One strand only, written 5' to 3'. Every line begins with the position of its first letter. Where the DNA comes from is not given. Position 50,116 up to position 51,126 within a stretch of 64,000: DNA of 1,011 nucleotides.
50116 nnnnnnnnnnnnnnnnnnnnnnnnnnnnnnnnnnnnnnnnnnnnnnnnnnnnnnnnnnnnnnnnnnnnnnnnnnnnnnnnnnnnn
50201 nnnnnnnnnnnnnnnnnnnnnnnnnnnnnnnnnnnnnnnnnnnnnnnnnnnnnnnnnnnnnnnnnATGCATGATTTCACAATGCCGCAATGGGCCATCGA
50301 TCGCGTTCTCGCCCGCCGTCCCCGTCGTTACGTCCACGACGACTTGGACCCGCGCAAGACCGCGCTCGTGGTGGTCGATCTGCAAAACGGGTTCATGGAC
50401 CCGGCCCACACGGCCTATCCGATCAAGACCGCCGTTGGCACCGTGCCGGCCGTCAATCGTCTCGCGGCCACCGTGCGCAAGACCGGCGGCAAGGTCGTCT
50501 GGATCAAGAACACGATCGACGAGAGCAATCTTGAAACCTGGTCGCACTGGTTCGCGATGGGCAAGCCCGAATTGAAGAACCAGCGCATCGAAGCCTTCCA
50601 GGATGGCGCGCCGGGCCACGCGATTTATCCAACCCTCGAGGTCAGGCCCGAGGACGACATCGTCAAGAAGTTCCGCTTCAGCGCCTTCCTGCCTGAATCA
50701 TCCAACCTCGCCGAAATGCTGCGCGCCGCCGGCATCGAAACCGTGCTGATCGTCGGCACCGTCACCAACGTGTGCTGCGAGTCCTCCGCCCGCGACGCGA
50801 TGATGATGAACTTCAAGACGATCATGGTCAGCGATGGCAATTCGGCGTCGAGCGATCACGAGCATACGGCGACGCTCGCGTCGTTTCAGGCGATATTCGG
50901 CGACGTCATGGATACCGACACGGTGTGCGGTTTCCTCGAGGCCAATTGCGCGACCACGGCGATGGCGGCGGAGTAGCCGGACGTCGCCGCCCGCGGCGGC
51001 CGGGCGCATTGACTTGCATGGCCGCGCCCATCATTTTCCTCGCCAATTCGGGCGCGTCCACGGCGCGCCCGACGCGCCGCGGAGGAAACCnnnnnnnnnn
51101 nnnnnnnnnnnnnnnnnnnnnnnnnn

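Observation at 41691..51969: Uncharacterised amide/nitrogen-scavenging catabolic cluster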

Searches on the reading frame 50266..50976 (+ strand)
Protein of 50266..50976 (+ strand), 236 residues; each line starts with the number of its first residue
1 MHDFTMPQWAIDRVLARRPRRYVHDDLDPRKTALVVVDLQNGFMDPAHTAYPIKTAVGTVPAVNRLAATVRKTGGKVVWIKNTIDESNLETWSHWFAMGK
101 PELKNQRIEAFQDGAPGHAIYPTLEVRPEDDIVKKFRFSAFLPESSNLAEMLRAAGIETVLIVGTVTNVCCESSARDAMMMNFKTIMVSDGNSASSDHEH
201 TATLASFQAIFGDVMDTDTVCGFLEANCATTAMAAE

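Call 32: search_solved_structures(query=window:50266-50976:+, max_evalue=0.0001)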
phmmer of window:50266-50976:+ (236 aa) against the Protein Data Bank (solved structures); distinct sequences matched with E-value up to 0.0001: 37.
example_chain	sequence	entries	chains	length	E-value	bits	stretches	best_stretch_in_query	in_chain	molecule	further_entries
3irv_A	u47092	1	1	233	1.6e-17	67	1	24-197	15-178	CYSTEINE HYDROLASE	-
8bkd_A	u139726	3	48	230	3.7e-17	65.8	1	26-225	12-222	Ureidoacrylate amidohydrolase RutB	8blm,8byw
8bln_A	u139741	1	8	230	1.9e-16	63.5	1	26-225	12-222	Ureidoacrylate amidohydrolase RutB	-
8bll_A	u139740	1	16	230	9.3e-16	61.2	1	26-225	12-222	Ureidoacrylate amidohydrolase RutB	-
3hu5_A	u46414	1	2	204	1.9e-13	53.6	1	30-196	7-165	Isochorismatase family protein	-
26st_A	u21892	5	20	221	3.9e-13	52.6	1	32-226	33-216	N-carbamoylsarcosine amidohydrolase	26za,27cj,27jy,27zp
3kl2_A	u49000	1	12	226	8.3e-12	48.3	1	26-224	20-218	Putative isochorismatase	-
3eef_A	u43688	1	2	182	1.1e-11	47.8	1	31-224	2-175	N-carbamoylsarcosine amidase related protein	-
3ot4_A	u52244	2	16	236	8.4e-11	45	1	33-218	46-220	Putative isochorismatase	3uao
3hb7_A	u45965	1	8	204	9.5e-11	44.8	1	114-219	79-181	Isochorismatase hydrolase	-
1j2r_A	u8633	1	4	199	4.5e-10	42.6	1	26-204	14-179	Hypothetical isochorismatase family protein yecD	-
3txy_A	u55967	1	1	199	6.3e-10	42.1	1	119-216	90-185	Isochorismatase family protein family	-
6xjm_A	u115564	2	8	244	2.2e-09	40.3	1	19-222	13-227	Biuret hydrolase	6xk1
4l07_A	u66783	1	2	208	7.4e-09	38.6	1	125-225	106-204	Hydrolase, isochorismatase family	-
2wt9_A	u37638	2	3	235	9.9e-09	38.2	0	146-191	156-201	NICOTINAMIDASE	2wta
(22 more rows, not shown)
